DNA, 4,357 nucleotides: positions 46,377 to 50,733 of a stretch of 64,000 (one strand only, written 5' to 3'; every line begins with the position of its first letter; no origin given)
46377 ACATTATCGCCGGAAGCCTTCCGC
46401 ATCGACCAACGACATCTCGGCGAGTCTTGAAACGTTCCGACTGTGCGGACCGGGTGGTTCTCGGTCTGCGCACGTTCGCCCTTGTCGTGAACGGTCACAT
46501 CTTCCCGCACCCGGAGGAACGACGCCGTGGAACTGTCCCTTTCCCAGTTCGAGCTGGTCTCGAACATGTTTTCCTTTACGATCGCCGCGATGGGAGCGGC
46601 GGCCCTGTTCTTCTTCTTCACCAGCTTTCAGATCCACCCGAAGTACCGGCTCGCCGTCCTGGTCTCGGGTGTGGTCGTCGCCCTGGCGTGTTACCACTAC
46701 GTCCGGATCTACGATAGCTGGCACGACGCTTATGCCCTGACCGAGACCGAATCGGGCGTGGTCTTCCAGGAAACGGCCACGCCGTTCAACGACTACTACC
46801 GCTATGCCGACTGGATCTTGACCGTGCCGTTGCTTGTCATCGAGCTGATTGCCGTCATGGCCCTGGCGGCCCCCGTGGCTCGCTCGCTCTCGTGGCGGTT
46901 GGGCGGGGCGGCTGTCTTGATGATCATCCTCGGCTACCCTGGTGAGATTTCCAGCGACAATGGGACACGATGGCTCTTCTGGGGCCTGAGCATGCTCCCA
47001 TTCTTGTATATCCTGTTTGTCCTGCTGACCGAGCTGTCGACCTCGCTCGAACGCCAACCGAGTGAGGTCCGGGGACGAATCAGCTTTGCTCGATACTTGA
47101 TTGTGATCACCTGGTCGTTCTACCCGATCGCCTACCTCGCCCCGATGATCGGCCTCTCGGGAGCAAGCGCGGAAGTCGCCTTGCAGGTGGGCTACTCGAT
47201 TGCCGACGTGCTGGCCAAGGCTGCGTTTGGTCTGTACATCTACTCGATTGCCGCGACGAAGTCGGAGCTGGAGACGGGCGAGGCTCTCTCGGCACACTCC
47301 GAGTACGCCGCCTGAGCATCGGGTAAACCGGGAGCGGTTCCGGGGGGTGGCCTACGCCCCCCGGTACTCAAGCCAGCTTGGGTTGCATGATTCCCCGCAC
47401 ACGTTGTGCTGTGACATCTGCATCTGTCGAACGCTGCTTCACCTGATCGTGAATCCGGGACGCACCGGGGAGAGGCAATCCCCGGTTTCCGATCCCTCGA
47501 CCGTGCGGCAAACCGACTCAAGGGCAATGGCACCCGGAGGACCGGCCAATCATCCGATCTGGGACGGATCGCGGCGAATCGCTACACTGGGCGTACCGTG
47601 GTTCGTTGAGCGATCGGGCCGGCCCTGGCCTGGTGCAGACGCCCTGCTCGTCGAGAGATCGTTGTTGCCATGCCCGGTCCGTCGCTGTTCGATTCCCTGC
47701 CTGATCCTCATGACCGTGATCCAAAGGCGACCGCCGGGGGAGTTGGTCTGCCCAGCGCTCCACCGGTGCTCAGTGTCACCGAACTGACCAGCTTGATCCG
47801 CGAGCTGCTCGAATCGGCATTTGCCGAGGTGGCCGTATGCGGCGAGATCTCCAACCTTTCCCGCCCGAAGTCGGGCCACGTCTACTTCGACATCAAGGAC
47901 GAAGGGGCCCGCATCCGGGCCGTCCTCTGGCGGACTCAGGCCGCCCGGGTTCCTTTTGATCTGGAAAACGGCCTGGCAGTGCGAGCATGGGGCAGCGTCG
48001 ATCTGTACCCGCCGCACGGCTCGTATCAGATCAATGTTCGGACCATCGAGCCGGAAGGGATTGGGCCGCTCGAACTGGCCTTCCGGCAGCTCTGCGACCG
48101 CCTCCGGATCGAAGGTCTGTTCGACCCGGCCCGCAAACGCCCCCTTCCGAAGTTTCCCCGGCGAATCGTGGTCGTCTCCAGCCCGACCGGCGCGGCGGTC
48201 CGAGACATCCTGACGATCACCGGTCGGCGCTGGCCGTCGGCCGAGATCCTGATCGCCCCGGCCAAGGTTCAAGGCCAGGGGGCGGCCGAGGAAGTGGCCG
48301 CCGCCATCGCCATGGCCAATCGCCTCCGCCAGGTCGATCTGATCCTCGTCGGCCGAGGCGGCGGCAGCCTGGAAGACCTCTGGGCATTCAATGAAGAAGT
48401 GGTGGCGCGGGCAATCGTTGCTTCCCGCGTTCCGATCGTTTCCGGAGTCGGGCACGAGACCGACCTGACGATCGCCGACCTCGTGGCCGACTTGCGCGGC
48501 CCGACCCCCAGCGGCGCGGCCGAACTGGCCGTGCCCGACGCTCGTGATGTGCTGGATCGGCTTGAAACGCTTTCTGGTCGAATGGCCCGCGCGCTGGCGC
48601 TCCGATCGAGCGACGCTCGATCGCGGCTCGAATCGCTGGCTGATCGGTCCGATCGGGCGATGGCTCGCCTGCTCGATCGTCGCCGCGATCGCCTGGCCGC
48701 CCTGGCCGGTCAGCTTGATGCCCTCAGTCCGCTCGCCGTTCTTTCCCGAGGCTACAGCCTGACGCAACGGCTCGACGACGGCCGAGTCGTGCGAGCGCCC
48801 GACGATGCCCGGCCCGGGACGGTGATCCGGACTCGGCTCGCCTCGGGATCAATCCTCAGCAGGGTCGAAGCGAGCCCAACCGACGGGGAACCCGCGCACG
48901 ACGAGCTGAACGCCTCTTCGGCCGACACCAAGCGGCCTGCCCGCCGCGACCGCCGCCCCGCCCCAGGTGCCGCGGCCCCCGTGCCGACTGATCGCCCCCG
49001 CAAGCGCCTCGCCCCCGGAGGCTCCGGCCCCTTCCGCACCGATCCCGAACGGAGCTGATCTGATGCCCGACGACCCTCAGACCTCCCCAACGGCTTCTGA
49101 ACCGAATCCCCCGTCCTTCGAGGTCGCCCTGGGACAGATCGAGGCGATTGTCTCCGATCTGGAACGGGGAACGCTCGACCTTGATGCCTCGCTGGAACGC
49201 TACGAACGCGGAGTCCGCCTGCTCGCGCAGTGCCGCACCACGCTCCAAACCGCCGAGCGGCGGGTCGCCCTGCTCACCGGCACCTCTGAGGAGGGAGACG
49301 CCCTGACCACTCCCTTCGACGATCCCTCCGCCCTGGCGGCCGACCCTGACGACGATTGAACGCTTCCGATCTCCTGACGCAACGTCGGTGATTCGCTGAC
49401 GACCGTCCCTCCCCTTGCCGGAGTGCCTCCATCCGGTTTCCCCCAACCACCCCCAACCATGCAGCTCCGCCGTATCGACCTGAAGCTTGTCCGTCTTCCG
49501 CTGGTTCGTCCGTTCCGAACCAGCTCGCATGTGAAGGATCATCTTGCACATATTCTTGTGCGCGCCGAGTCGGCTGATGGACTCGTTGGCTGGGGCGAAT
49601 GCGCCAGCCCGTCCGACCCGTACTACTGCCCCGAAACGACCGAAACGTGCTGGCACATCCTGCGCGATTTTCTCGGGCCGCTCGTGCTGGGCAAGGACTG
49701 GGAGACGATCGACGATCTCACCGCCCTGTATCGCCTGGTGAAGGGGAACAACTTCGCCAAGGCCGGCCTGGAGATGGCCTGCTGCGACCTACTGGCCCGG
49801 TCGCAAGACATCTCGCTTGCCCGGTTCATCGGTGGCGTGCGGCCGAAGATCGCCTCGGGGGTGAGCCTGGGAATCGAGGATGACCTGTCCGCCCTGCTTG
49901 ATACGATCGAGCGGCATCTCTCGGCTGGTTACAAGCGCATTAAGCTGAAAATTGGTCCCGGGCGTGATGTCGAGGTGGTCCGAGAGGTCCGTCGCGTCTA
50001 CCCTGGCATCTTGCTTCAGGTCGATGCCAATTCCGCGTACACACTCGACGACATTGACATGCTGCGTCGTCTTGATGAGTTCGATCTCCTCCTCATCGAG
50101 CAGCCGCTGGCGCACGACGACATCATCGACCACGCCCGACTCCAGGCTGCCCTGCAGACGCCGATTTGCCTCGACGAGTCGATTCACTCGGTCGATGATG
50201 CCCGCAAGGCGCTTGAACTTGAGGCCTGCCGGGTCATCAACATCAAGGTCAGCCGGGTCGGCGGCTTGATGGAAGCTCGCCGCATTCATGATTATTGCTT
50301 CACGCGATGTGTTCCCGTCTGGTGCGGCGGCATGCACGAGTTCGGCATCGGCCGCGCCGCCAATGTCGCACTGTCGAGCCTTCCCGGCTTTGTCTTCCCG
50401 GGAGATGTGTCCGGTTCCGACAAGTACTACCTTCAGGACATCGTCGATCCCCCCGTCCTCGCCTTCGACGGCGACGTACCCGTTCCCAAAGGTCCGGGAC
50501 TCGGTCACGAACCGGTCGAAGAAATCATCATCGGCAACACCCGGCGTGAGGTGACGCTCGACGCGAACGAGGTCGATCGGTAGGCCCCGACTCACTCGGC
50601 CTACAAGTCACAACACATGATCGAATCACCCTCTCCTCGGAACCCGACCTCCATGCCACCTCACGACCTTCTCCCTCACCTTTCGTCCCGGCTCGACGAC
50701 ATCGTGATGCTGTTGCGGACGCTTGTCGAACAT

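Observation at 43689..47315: Xanthorhodopsin-like DTE proton pump with its own retinal-synthesis genes (blh, crtY) in a flagellated Planctomycete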

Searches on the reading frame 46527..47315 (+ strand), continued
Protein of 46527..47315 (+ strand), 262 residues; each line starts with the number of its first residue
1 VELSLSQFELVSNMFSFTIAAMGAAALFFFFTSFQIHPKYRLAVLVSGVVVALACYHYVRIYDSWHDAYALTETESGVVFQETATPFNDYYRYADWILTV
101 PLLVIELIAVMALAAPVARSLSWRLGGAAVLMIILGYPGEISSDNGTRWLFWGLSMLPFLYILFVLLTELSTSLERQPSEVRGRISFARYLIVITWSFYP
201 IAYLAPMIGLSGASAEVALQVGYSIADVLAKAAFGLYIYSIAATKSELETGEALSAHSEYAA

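Call 10: list_cluster_members(proteins=[P0001, P0008, P0009, P0010, P0014, P0017, P0027, P0073])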
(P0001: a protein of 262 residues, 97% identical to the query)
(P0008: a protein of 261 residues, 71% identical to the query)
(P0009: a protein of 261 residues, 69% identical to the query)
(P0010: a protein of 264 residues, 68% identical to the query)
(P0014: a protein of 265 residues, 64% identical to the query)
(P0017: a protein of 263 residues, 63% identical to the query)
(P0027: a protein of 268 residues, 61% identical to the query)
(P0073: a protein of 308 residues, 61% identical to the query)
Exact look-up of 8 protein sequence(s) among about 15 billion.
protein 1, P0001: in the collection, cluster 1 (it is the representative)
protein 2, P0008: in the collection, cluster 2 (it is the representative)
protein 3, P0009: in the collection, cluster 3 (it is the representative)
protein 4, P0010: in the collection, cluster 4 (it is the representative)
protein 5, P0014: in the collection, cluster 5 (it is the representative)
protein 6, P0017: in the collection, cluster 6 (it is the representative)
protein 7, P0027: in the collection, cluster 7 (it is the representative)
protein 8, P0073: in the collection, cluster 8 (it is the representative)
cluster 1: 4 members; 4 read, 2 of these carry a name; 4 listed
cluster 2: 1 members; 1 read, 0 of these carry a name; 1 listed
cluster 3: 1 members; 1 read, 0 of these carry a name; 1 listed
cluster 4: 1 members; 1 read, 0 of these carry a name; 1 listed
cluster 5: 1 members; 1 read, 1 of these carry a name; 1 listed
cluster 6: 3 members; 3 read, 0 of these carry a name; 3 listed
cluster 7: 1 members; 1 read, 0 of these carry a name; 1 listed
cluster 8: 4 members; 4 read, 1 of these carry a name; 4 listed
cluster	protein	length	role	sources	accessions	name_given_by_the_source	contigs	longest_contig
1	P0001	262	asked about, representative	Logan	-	-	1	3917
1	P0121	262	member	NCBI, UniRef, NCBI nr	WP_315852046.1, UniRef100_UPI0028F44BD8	bacteriorhodopsin-like [Tautonia rosea] | bacteriorhodopsin-like n=1 Tax=Tautonia rosea TaxID=2728037 RepID=UPI0028F44BD8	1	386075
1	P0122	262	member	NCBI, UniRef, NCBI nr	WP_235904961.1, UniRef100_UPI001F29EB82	bacteriorhodopsin-like [Tautonia marina] | bacteriorhodopsin-like n=1 Tax=Tautonia marina TaxID=2653855 RepID=UPI001F29EB82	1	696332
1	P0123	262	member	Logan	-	-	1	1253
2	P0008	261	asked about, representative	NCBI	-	-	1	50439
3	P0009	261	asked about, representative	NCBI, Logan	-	-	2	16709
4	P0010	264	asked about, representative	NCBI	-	-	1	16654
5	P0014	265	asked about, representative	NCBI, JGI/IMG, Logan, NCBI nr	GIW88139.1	MAG: xanthorhodopsin [Isosphaeraceae bacterium] | bacteriorhodopsin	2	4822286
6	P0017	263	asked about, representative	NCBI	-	-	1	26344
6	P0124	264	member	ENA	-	-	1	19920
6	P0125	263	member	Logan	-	-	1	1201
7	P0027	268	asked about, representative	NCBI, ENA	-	-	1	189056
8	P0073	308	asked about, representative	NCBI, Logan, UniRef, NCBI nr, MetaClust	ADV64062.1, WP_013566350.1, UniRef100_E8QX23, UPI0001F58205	rhodopsin [Isosphaera pallida ATCC 43644] | Rhodopsin n=1 Tax=Isosphaera pallida (strain ATCC 43644 / DSM 9630 / IS1B) TaxID=575540 ... | bacteriorhodopsin-like [Isosphaera pallida]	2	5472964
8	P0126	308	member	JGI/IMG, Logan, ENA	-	-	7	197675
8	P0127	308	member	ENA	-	-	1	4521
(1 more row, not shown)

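Call 33: search_protein_representatives(protein=window:46527-47315:+)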
Query: 262 residues. Proteins with E-value up to 0.001 (for the whole library): 1814; up to 1e-10: 738; up to 1e-30: 127. The best 150 are listed.
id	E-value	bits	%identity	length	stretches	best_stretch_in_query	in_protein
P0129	2.1e-71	256.6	51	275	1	2-249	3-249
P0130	4.9e-70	252.1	55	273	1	7-252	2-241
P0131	1.6e-69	250.4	53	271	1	2-249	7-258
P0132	3.7e-69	249.2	56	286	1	2-247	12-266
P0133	1.1e-67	244.4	48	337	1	6-248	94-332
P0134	3.0e-65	236.4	54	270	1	3-254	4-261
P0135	6.2e-65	235.4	47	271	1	2-249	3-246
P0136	6.5e-65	235.3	51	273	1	2-249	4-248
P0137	7.4e-65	235.1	50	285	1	2-252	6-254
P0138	1.0e-64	234.7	47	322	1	5-250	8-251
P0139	1.9e-62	227.3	47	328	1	3-248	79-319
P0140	2.1e-60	220.6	60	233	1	58-249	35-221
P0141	2.1e-60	220.5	44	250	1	1-250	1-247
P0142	8.5e-60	218.5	52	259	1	3-255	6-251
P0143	1.6e-59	217.7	48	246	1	7-249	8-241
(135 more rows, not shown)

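Call 39: find_encoding_contigs(protein=P0122, flank=10000, max_places=2)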
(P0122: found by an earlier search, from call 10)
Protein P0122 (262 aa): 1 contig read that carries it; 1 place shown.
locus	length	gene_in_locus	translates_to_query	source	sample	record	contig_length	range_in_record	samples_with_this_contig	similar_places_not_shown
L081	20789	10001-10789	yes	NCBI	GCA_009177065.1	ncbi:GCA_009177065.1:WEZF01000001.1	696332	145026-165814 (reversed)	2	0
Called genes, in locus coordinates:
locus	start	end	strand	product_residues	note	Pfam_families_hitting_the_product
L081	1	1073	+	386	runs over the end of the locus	PF13472:Lipase_GDSL_2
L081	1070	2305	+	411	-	PF13472:Lipase_GDSL_2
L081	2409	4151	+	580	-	PF00501:AMP-binding, PF13193:AMP-binding_C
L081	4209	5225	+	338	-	PF03279:Lip_A_acyltrans (faint)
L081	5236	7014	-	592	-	PF02366:PMT, PF13231:PMT_2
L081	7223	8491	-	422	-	PF01266:DAO (faint), PF05834:Lycopene_cycl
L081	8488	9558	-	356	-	PF15461:BCD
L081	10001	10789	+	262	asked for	PF01036:Bac_rhodopsin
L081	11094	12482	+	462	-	PF13742:tRNA_anti_2, PF01336:tRNA_anti-codon, PF02601:Exonuc_VII_L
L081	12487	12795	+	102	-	PF02609:Exonuc_VII_S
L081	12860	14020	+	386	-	PF02746:MR_MLE_N, PF13378:MR_MLE_C, PF26685:DUF8230_C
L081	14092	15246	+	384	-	PF04389:Peptidase_M28 (weak), PF01546:Peptidase_M20, PF07687:M20_dimer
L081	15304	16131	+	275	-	-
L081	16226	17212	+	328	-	PF01261:AP_endonuc_2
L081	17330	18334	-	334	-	PF08240:ADH_N, PF00107:ADH_zinc_N, PF13602:ADH_zinc_N_2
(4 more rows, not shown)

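Call 40: find_encoding_contigs(protein=P0073, flank=10000, max_places=2)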
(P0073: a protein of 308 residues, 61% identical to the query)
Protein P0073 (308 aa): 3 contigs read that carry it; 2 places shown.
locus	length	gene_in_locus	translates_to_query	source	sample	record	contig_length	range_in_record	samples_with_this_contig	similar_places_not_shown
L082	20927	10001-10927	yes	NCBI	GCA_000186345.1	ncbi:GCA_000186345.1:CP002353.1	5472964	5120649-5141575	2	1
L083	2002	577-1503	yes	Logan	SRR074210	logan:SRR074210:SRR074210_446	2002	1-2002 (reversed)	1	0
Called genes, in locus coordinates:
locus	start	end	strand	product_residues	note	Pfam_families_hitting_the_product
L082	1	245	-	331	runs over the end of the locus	PF00494:SQS_PSY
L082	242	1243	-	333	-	PF00494:SQS_PSY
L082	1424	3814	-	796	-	-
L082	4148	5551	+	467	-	PF10011:DUF2254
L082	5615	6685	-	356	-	-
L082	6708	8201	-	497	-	PF05834:Lycopene_cycl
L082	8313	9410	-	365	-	PF15461:BCD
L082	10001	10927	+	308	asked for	PF01036:Bac_rhodopsin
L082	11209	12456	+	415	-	PF16670:PI-PLC-C1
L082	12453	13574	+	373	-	PF04055:Radical_SAM (weak), PF12345:DUF3641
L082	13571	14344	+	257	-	PF00535:Glycos_transf_2, PF13641:Glyco_tranf_2_3, PF12804:NTP_transf_3 (weak)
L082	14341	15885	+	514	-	PF01262:AlaDh_PNT_C (faint), PF03486:HI0933_like (faint), PF07992:Pyr_redox_2, PF01134:GIDA (weak), PF12831:FAD_oxidored (faint), PF13738:Pyr_redox_3 (faint), PF00070:Pyr_redox, PF02852:Pyr_redox_dim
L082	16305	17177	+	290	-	PF01904:DUF72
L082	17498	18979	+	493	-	PF00072:Response_reg, PF01627:Hpt (weak)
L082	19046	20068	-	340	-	-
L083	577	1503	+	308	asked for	PF01036:Bac_rhodopsin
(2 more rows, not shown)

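Call 52: predict_structure(alignment_id=A2)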
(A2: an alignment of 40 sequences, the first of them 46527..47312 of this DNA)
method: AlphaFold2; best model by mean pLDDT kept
length: 262 residues; sequences in the alignment: 40
mean_pLDDT: 93.4   pTM: 0.89
mean pLDDT of the five models: 93.4, 93.0, 92.8, 92.3, 90.9
residues with pLDDT >= 90: 225; 70-90: 28; 50-70: 8; < 50: 1
segments of 3 or more residues with pLDDT < 50: none
pLDDT, mean of each block of 10 residues (from residue 1): 96 98 98 95 98 98 97 91 93 94 97 94 97 93 92 97 93 91 95 92 88 94 97 98 95 65 48
secondary structure, 60 per line:
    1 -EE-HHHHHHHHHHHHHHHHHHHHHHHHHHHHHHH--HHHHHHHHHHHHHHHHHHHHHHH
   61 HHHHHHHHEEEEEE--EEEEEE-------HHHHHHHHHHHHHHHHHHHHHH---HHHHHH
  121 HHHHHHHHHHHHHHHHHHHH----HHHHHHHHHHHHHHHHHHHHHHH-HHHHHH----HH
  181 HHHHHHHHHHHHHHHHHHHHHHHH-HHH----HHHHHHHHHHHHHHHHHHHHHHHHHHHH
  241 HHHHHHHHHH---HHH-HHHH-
elements in order: H5-35 H38-68 E69-74 E77-82 H90-111 H115-140 H145-167 H169-174 H179-204 H213-250 H258-261

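Call 55: fold_search(model_id=the predicted structure, library=pdb)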
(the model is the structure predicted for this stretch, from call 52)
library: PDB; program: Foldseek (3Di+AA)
matches with E <= 10: 1213; with E <= 0.001: 349
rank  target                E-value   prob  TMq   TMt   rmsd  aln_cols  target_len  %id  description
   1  6nwd                  1.5e-21  1.00  0.88  0.93   1.9       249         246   53  X-ray Crystallographic structure of Gloeobacter rhodopsin (released 2019-08-14)
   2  9wfa                  1.7e-21  1.00  0.91  0.97   1.2       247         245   52  Cryo-EM structure of psXR (released 2026-03-18)
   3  3ddl_A                1.0e-20  1.00  0.90  0.93   1.6       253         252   49  Crystallographic Structure of Xanthorhodopsin, a Light-Driven Ion Pump with Dual Chromophore (released 2008-10-14)
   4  3ddl_B                8.3e-20  1.00  0.89  0.94   1.5       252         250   49  Crystallographic Structure of Xanthorhodopsin, a Light-Driven Ion Pump with Dual Chromophore (released 2008-10-14)
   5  8i2z                  1.5e-19  1.00  0.92  0.95   1.5       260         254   48  Cryo-EM structure of the zeaxanthin-bound kin4B8 (released 2023-03-29)
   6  5azd_A                3.0e-19  1.00  0.90  0.94   1.7       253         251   44  Crystal structure of thermophilic rhodopsin. (released 2016-04-27)
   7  5azd_B                3.1e-19  1.00  0.89  0.93   1.6       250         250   44  Crystal structure of thermophilic rhodopsin. (released 2016-04-27)
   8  7ytb_B                3.4e-19  1.00  0.91  0.93   1.3       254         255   48  Crystal structure of Kin4B8 (released 2023-03-15)
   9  5azd_D                4.1e-19  1.00  0.90  0.94   1.6       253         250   44  Crystal structure of thermophilic rhodopsin. (released 2016-04-27)
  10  5azd_C                8.7e-19  1.00  0.89  0.93   1.7       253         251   44  Crystal structure of thermophilic rhodopsin. (released 2016-04-27)
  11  7ytb_A                1.3e-18  1.00  0.89  0.92   1.9       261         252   48  Crystal structure of Kin4B8 (released 2023-03-15)
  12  9hfk_A                2.4e-17  1.00  0.84  0.87   1.9       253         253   43  Cryo-EM structure of the freshwater actinorhodopsin, Rhodoluna lacicola (RlActR) (released 2026-03-18)
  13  8qle                  7.1e-14  1.00  0.88  0.85   2.2       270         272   26  Crystal structure of the light-driven sodium pump ErNaR in the monomeric form at pH 4.6 (released 2024-04-24)
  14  5g28                  9.0e-14  1.00  0.86  0.86   2.0       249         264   29  The crystal structure of light-driven chloride pump ClR at pH 6.0. (released 2016-10-19)
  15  7vgv_B                1.1e-13  1.00  0.87  0.87   1.8       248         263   29  Anion free form of light-driven chloride ion-pumping rhodopsin, NM-R3, structure determined by serial femtosecond crys (released 2022-02-16)
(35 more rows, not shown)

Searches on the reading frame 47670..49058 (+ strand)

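Call 3: search_protein_families(library=pfam, proteins=[window:47670-49058:+], max_evalue=0.01)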
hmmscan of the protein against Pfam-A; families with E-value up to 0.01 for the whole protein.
window:47670-49058:+ (462 aa): 3 families
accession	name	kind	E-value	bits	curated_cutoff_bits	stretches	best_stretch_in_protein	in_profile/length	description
PF02601.20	Exonuc_VII_L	-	1e-91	308.2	35.9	2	150-326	1-177/315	Exonuclease VII, large subunit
PF13742.12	tRNA_anti_2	-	2.9e-28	98.4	27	1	34-127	1-95/95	OB-fold nucleic acid binding domain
PF01336.31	tRNA_anti-codon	-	2.8e-14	53.2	27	1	54-128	1-74/75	OB-fold nucleic acid binding domain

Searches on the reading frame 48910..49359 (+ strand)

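Call 60: search_protein_families(library=pfam, proteins=[window:48910-49359:+], max_evalue=0.001)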
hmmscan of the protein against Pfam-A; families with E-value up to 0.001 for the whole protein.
window:48910-49359:+ (149 aa): 1 family
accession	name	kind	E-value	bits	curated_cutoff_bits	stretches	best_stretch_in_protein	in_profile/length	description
PF02609.21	Exonuc_VII_S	-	2.3e-16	60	24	1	70-119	1-50/52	Exonuclease VII small subunit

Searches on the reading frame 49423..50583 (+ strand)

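Call 3: search_protein_families(library=pfam, proteins=[window:49423-50583:+], max_evalue=0.01)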
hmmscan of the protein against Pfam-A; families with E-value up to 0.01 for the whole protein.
window:49423-50583:+ (386 aa): 2 families
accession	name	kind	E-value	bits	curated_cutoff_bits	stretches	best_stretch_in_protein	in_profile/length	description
PF13378.12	MR_MLE_C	-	7.1e-51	173.4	29.4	1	160-367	4-218/219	Enolase C-terminal domain-like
PF02746.21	MR_MLE_N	-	4.8e-17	62.7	22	1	27-137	12-117/117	Mandelate racemase / muconate lactonizing enzyme, N-terminal domain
